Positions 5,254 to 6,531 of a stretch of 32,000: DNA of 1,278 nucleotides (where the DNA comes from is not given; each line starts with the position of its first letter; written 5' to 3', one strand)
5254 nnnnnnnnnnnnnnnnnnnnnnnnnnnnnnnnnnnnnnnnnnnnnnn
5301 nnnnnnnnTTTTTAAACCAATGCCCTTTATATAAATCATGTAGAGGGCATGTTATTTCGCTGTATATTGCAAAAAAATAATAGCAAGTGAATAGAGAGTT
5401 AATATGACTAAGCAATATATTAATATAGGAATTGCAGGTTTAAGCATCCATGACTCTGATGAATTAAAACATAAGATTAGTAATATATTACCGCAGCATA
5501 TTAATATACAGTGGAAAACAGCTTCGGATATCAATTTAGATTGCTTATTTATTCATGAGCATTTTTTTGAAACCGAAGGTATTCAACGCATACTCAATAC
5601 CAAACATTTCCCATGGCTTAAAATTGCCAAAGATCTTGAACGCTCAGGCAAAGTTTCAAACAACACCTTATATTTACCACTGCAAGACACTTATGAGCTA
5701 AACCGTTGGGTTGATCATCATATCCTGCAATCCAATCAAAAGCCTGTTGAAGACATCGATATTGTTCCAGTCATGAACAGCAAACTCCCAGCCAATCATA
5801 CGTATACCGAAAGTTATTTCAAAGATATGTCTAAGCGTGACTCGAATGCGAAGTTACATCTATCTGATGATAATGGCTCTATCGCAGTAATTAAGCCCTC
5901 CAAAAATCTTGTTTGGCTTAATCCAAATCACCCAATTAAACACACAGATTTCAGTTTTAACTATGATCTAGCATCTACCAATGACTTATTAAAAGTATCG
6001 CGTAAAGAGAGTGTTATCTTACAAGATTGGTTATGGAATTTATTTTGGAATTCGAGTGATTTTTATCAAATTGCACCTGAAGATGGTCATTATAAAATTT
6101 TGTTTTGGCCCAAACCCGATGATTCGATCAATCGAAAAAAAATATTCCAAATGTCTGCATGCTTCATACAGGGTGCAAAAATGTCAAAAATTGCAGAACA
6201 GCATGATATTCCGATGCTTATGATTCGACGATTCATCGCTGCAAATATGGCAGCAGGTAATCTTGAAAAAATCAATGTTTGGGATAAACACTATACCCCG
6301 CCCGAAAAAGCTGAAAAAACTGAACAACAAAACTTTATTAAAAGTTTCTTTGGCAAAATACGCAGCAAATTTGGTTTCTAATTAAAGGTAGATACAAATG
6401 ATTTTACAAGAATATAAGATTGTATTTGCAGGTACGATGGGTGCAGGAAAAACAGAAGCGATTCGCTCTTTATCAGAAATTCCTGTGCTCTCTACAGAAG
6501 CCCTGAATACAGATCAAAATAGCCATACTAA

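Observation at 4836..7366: Kinase-less conservon-like / MglA-MglB-like module: Roadblock, orphan 325-aa protein, small Ras-like GTPase, Roadblock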

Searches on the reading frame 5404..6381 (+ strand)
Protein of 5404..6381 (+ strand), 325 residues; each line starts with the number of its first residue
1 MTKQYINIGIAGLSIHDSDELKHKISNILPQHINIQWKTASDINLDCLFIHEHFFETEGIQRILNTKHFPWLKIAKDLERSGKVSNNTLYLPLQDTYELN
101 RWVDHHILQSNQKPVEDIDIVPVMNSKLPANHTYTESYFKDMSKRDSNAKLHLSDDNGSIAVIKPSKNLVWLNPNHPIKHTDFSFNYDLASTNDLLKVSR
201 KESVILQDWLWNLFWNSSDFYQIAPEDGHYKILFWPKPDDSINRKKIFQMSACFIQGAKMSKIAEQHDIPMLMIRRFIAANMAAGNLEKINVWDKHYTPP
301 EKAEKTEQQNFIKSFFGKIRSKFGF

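Call 3: search_protein_families(library=pfam, proteins=[window:5404-6381:+], max_evalue=1)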
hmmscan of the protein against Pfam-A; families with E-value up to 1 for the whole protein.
window:5404-6381:+ (325 aa): 0 families

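Call 4: search_protein_families(library=ncbifam, proteins=[window:5404-6381:+], max_evalue=1)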
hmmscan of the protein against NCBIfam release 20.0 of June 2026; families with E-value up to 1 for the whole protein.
window:5404-6381:+ (325 aa): 0 families

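Call 6: search_protein_families(library=padloc, proteins=[window:5404-6381:+], max_evalue=1)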
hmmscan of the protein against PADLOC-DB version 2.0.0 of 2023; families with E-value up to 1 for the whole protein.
window:5404-6381:+ (325 aa): 0 families

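Call 7: find_homologous_proteins(query=window:5404-6381:+, max_evalue=0.001)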
Query window:5404-6381:+ (325 aa): 95 proteins with E <= 0.001 among 812 candidates.
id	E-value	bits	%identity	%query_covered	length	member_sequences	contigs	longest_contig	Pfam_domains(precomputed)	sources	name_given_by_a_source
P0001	3.3e-214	728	97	100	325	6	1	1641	-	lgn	-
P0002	7.0e-184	628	84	100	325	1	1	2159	-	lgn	-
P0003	3.5e-177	606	81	100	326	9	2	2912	-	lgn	-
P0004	3.4e-167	574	76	100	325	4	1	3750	-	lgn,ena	-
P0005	5.4e-162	557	74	100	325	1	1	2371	-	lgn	-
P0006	6.6e-140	484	66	100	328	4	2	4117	-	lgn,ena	-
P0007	8.1e-137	474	64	100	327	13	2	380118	-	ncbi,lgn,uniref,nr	ncbi:hypothetical protein [Acinetobacter sp. ANC 3813]|uniref:hypothetical protein n=1 Tax=Acinetoba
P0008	5.7e-136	471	63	100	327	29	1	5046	-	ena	-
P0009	3.6e-135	468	63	100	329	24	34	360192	-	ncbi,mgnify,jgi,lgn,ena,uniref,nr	ncbi:helix-turn-helix domain-containing protein [Acinetobacter cumulans]|mgnify:FL=1|jgi:hypothetica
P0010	4.0e-127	442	60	100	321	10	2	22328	-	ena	-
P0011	4.3e-127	442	59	100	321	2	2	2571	-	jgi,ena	jgi:hypothetical protein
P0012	1.4e-125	437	58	100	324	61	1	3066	-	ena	-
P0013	1.9e-125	436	60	100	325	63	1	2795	-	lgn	-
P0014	2.9e-125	436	60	100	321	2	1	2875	-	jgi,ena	jgi:hypothetical protein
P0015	9.5e-124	431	59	100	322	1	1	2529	-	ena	-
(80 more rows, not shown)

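Call 9: search_protein_families(library=pfam, alignment_id=A1, max_evalue=10)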
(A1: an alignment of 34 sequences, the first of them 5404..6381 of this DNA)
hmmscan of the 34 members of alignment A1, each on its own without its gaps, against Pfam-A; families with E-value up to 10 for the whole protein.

A. member 1, window:5404-6381:+ (325 aa): 0 families

B. families by the number of members that match (of 34 scanned): 32 families (the first 25 are shown)
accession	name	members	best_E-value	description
PF14493.12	HTH_40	20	0.00019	Helix-turn-helix domain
PF13384.12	HTH_23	11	0.00079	Homeodomain-like domain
PF04545.22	Sigma70_r4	6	0.00025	Sigma-70, region 4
PF25516.1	PTPase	4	0.12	Phosphotyrosine protein phosphatase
PF13556.12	HTH_30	3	0.001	PucR C-terminal helix-turn-helix domain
PF08281.18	Sigma70_r4_2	3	0.017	Sigma-70, region 4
PF13518.12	HTH_28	3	0.13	Helix-turn-helix domain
PF00196.25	GerE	2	0.015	Bacterial regulatory proteins, luxR family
PF14111.12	DUF4283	2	0.02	Domain of unknown function (DUF4283)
PF15943.11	YdaS_toxin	1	0.014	Bacterial toxin YdaS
PF13628.12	DUF4142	1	0.029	Domain of unknown function (DUF4142)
PF12009.13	Telomerase_RBD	1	0.03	Telomerase ribonucleoprotein complex - RNA binding domain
PF14904.11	FAM86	1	0.03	Family of unknown function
PF11022.13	ATP19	1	0.037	ATP synthase subunit K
PF04937.20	DUF659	1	0.045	Protein of unknown function (DUF 659)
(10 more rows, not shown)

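Call 17: search_protein_representatives(alignment_id=A1)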
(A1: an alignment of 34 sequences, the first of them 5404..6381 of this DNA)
Query: 34 sequences, 320 profile positions. Proteins with E-value up to 0.001 (for the whole library): 307; up to 1e-10: 248; up to 1e-30: 91. The best 150 are listed.
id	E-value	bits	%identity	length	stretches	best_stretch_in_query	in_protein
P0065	3.1e-147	506.3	-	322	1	1-320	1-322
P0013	1.2e-136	471.5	-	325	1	1-320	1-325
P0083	1.4e-120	418.7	-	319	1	1-319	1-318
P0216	3.5e-117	407.5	-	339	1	2-320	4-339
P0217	4.4e-108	377.6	-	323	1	5-320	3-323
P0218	2.6e-102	358.7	-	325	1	1-320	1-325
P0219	6.2e-91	321.3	-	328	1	1-320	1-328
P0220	1.7e-87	310.0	-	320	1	1-320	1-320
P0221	6.0e-86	304.9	-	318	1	1-320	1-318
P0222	1.4e-85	303.7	-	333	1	3-320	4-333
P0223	2.0e-84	299.9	-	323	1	4-320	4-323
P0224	2.7e-84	299.5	-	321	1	4-320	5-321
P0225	3.2e-82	292.7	-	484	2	121-320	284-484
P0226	2.0e-80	286.8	-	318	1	5-320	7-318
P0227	7.3e-78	278.3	-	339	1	3-320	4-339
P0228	4.1e-76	272.6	-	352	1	2-320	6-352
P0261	2.4e-49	184.6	-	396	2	131-320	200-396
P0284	1.4e-36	142.6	-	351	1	5-320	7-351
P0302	5.0e-30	121.2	-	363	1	7-320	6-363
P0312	4.2e-26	108.3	-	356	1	2-286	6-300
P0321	6.0e-24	101.2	-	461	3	3-128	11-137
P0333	1.2e-22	96.9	-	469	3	3-176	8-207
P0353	5.6e-20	88.2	-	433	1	3-280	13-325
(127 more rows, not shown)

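Call 19: list_cluster_members(proteins=[P0216, P0225, P0228, P0261, P0284, P0302, P0312, P0321, P0333, P0353])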
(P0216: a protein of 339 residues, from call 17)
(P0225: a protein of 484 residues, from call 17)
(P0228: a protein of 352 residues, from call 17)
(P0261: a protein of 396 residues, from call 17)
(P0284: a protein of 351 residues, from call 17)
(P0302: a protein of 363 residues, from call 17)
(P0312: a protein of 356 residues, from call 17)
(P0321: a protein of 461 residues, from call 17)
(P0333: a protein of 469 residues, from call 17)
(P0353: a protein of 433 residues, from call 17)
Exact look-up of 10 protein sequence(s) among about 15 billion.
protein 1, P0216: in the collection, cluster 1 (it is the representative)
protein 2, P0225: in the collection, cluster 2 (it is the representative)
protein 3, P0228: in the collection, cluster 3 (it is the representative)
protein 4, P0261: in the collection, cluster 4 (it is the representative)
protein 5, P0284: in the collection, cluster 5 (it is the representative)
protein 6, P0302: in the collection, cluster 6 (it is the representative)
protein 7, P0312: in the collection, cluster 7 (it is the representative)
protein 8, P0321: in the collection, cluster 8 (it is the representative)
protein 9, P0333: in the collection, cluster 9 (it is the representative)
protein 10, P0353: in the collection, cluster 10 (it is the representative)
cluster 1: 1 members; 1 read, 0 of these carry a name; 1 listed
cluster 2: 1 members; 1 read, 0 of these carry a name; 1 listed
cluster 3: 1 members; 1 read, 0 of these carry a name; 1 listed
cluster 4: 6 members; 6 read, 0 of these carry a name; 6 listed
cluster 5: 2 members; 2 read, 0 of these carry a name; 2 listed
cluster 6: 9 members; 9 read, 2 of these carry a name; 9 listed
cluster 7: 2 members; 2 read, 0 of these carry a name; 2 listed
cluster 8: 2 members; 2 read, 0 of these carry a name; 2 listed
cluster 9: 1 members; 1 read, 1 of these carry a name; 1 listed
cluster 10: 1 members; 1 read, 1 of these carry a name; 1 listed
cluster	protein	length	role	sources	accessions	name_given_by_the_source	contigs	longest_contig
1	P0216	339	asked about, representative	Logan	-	-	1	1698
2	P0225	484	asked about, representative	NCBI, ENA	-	-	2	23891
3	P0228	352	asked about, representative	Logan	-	-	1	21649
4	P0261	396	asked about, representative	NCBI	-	-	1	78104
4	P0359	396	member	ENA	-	-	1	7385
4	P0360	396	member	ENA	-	-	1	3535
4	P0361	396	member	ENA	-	-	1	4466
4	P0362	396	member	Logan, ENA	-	-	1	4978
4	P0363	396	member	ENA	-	-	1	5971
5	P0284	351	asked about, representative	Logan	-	-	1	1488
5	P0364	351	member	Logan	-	-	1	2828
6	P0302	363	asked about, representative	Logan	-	-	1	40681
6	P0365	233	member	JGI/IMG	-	hypothetical protein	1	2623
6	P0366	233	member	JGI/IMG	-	hypothetical protein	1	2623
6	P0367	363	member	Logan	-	-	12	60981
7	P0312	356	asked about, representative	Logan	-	-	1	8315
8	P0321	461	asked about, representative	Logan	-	-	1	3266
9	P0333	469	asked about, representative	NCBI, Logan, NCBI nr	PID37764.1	MAG: hypothetical protein CR966_00480 [Pseudomonadales bacterium]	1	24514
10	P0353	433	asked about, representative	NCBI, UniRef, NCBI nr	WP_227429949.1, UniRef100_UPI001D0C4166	hypothetical protein [Psychrobacter sp. I-STPA6b] | hypothetical protein n=1 Tax=Psychrobacter sp. I-STPA6b TaxID=2585718 RepID=UPI001D0C4166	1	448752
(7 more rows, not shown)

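Call 20: find_encoding_contigs(protein=P0353, flank=6000, max_places=2)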
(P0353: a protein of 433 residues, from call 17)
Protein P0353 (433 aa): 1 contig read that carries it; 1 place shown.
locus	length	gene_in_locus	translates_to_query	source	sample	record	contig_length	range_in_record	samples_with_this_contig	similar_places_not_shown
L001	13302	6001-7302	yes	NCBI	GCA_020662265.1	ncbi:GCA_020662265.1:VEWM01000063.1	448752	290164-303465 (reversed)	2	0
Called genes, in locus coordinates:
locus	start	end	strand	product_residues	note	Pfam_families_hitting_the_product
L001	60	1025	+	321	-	PF13175:AAA_15 (faint), PF00005:ABC_tran, PF13304:AAA_21 (weak)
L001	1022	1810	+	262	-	PF01061:ABC2_membrane, PF12698:ABC2_membrane_3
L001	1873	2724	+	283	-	PF14819:QueF_N, PF14489:QueF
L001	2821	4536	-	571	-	PF00587:tRNA-synt_2b, PF04073:tRNA_edit, PF03129:HGTP_anticodon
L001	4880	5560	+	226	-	PF14014:DUF4230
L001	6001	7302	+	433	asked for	-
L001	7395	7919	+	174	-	PF03029:ATP_bind_1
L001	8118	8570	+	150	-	PF03259:Robl_LC7 (weak)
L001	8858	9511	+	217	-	PF00697:PRAI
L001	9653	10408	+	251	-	PF00106:adh_short, PF01370:Epimerase, PF08659:KR, PF13561:adh_short_C2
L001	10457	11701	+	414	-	PF00291:PALP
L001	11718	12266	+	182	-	PF08719:NADAR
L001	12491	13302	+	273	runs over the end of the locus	PF00290:Trp_syntA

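Call 21: find_encoding_contigs(protein=P0333, flank=6000, max_places=2)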
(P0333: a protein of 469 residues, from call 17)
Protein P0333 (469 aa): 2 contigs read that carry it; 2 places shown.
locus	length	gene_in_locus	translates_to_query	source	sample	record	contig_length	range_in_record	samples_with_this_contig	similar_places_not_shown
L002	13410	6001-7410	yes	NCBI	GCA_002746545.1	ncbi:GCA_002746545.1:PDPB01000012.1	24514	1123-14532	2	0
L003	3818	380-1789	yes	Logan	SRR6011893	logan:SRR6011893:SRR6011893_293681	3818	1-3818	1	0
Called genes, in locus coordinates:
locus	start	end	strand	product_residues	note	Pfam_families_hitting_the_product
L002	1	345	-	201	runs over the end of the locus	PF03968:LptD_N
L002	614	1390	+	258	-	PF02089:Palm_thioest (faint), PF05057:DUF676 (faint), PF12146:Hydrolase_4 (faint), PF12697:Abhydrolase_6 (weak)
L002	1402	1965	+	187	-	-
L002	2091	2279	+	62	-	-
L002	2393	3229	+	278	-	PF01209:Ubie_methyltran (weak), PF13489:Methyltransf_23, PF13847:Methyltransf_31, PF08241:Methyltransf_11, PF08242:Methyltransf_12, PF13649:Methyltransf_25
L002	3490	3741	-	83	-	PF00111:Fer2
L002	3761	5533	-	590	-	PF00587:tRNA-synt_2b, PF04073:tRNA_edit, PF03129:HGTP_anticodon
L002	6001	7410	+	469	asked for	-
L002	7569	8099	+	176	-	PF08477:Roc (weak), PF03029:ATP_bind_1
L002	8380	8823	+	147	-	PF03259:Robl_LC7 (weak)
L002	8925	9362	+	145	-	-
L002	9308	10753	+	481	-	-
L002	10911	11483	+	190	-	PF13302:Acetyltransf_3, PF00583:Acetyltransf_1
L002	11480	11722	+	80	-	PF07566:DUF1543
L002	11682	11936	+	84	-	PF07566:DUF1543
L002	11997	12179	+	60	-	-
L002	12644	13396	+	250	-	-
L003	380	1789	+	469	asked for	-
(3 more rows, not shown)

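Call 29: find_related_loci(query=A1, collection=genome_contigs, flank=5000)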
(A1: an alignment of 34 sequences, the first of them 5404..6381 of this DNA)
Query A1 (325 aa) in genome_contigs; peptide patterns used: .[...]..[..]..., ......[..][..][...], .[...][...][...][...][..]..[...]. (x = any residue, [..] = any of these).
226 stretches matched a pattern; 73 encode a relative of the query (tblastn E <= 1e-3); 71 distinct loci.
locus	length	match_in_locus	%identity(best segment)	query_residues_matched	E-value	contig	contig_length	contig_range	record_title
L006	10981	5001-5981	63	1-325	3e-141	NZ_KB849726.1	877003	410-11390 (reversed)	Acinetobacter bouvetii DSM 14964 = CIP 107468 acLrD-supercont1.2, whole genome shotgun sequence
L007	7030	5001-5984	64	1-325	4e-140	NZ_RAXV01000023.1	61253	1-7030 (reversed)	Acinetobacter tianfuensis strain WCHAc060012 23, whole genome shotgun sequence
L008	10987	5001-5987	63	1-325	2e-138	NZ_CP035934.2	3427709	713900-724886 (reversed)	Acinetobacter cumulans strain WCHAc060092 chromosome, complete genome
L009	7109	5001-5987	63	1-325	2e-137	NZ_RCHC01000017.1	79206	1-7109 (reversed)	Acinetobacter chengduensis strain WCHAc060005 17, whole genome shotgun sequence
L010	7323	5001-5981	64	1-325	9e-136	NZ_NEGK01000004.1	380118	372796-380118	Acinetobacter sp. ANC 3813 Contig4, whole genome shotgun sequence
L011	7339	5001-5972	59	1-325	3e-132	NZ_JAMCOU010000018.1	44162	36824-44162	Acinetobacter amyesii strain ANC 5579 22, whole genome shotgun sequence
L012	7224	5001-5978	58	1-325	1e-125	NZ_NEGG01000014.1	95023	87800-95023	Acinetobacter sp. ANC 5054 Contig14, whole genome shotgun sequence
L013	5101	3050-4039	57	1-325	2e-124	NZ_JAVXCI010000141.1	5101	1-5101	MAG: Acinetobacter sp. isolate CGS5Y2-bin70 NODE_14586_length_5101_cov_12.435593, whole genome shotgun sequence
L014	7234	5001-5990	57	1-325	2e-115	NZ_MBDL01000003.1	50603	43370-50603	Acinetobacter celticus strain ANC 4603 Contig11, whole genome shotgun sequence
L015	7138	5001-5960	49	1-325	4e-108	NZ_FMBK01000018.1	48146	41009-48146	Acinetobacter albensis strain ANC 4874, whole genome shotgun sequence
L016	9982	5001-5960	49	1-324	8e-106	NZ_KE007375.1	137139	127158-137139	Acinetobacter tandoii DSM 14970 = CIP 107469 acPFI-supercont1.5, whole genome shotgun sequence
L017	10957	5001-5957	50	1-325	7e-105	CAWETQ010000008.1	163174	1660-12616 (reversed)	MAG: uncultured Gammaproteobacteria bacterium isolate MFD01561.bin.2.31 genome assembly, contig: contig_14591, whole gen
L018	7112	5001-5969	50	1-325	3e-104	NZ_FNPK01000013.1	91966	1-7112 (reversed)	Acinetobacter kyonggiensis strain ANC 5109, whole genome shotgun sequence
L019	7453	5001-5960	48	1-324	3e-104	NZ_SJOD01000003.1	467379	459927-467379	Acinetobacter sp. ANC 4178 Contig3, whole genome shotgun sequence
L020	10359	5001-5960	49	1-324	7e-104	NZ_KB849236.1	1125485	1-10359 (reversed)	Acinetobacter johnsonii CIP 64.6 acLZl-supercont1.7, whole genome shotgun sequence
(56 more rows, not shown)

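Call 42: predict_structure(alignment_id=A1)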
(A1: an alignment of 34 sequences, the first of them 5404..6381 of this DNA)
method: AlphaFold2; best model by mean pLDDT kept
length: 325 residues; sequences in the alignment: 34
mean_pLDDT: 84.1   pTM: 0.56
mean pLDDT of the five models: 84.1, 83.4, 82.2, 82.1, 81.8
residues with pLDDT >= 90: 177; 70-90: 96; 50-70: 26; < 50: 26
segments of 3 or more residues with pLDDT < 50: 112-122, 301-311
pLDDT, mean of each block of 10 residues (from residue 1): 79 92 90 89 90 89 85 92 90 88 82 39 68 91 86 94 95 86 94 91 92 93 93 93 91 94 91 95 94 65 43 52 51
secondary structure, 60 per line:
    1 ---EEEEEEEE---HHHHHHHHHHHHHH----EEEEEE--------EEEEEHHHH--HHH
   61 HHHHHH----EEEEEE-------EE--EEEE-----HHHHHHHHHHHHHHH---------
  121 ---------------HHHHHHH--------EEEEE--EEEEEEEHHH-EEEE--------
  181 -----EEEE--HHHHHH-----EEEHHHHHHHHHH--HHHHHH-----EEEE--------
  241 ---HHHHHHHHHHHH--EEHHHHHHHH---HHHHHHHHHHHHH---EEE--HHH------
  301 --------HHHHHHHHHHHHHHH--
elements in order: E4-11 H15-28 E33-38 E47-51 H52-55 H58-66 E71-76 E88-91 H97-111 H136-142 E151-155 E158-164 E169-172 E186-189 H192-197 E203-205 H206-215 H218-223 E229-232 H244-255 H260-267 H271-283 E287-289 H309-323

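Call 47: fold_search(model_id=the predicted structure, library=pdb)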
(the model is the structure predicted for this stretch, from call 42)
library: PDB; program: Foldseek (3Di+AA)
matches with E <= 10: 962; with E <= 0.001: 0
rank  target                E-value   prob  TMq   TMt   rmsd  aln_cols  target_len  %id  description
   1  4idh                  2.6e-02  0.15  0.15  0.12  17.4       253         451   10  Crystal Structure of the large terminase subunit gp2 of bacterial virus Sf6 (released 2013-05-01)
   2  4iee                  4.6e-02  0.14  0.16  0.13  17.4       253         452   10  Crystal Structure of the large terminase subunit gp2 of bacterial virus Sf6 complexed with ATP-r-S (released 2013-05-01)
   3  3sir_A                5.1e-02  0.30  0.14  0.18   8.6       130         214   11  Crystal Structure of drICE (released 2011-08-10)
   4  3klo_B                5.8e-02  0.97  0.24  0.33   4.5       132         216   13  Vibrio cholerae VpsT bound to c-di-GMP (released 2010-02-09)
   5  8z92_E                5.8e-02  0.44  0.21  0.17  22.1       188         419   14  Crystal structure of CrtAgo/TIR-APAZ in complex with guide DNA and 16-nt target DNA (released 2025-03-12)
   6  2c57_B                6.2e-02  0.80  0.21  0.37   7.1       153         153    9  H.pylori type II dehydroquinase in complex with FA1 (released 2006-02-22)
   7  4iei                  6.2e-02  0.12  0.15  0.12  17.4       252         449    9  Crystal Structure of the large terminase subunit gp2 of bacterial virus Sf6 complexed with ADP (released 2013-05-01)
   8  6s6d_D                7.0e-02  0.38  0.21  0.25  14.8       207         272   11  Crystal structure of RagA-Q66L-GTP/RagC-S75N-GDP GTPase heterodimer complex (released 2019-10-16)
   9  3eq2_B                7.4e-02  0.90  0.23  0.20   4.9       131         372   11  Structure of Hexagonal Crystal form of Pseudomonas aeruginosa RssB (released 2009-10-20)
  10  4q7j_F                7.4e-02  0.60  0.24  0.21  14.7       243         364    9  Complex structure of viral RNA polymerase (released 2014-08-27)
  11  4ife                  7.9e-02  0.11  0.16  0.13  17.4       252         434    9  Crystal Structure of the large terminase subunit gp2 of bacterial virus Sf6 complexed with ATP (released 2013-05-01)
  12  5zkp                  8.9e-02  0.72  0.21  0.16   6.9       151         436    5  Crystal structure of the human platelet-activating factor receptor in complex with SR 27417 (released 2018-06-20)
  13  3lwz_C                1.0e-01  0.80  0.22  0.40   6.6       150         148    8  1.65 Angstrom Resolution Crystal Structure of Type II 3-Dehydroquinate Dehydratase (aroQ) from Yersinia pestis (released 2010-03-09)
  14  8fvy_A                1.0e-01  0.44  0.19  0.28  14.9       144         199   12  40S subunit of the Giardia lamblia 80S ribosome (released 2024-01-24)
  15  6nsy_A                1.1e-01  0.75  0.21  0.11   6.6       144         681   10  X-ray reduced Catalase 3 From N.Crassa in Cpd I state (0.263 MGy) (released 2019-05-01)
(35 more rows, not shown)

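Call 48: search_protein_families(library=pfam, proteins=[L001:6001-7302:+, L002:6001-7410:+], max_evalue=1)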
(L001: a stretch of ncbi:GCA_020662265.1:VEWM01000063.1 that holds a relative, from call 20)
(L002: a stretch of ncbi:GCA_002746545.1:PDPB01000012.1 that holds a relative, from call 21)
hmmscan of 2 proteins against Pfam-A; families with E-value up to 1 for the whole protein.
L001:6001-7302:+ (433 aa): 1 family
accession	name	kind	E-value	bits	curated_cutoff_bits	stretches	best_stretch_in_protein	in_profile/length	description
PF12324.14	HTH_15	-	0.15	12.6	27.2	1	286-319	26-57/74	Helix-turn-helix domain of alkylmercury lyase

L002:6001-7410:+ (469 aa): 0 families
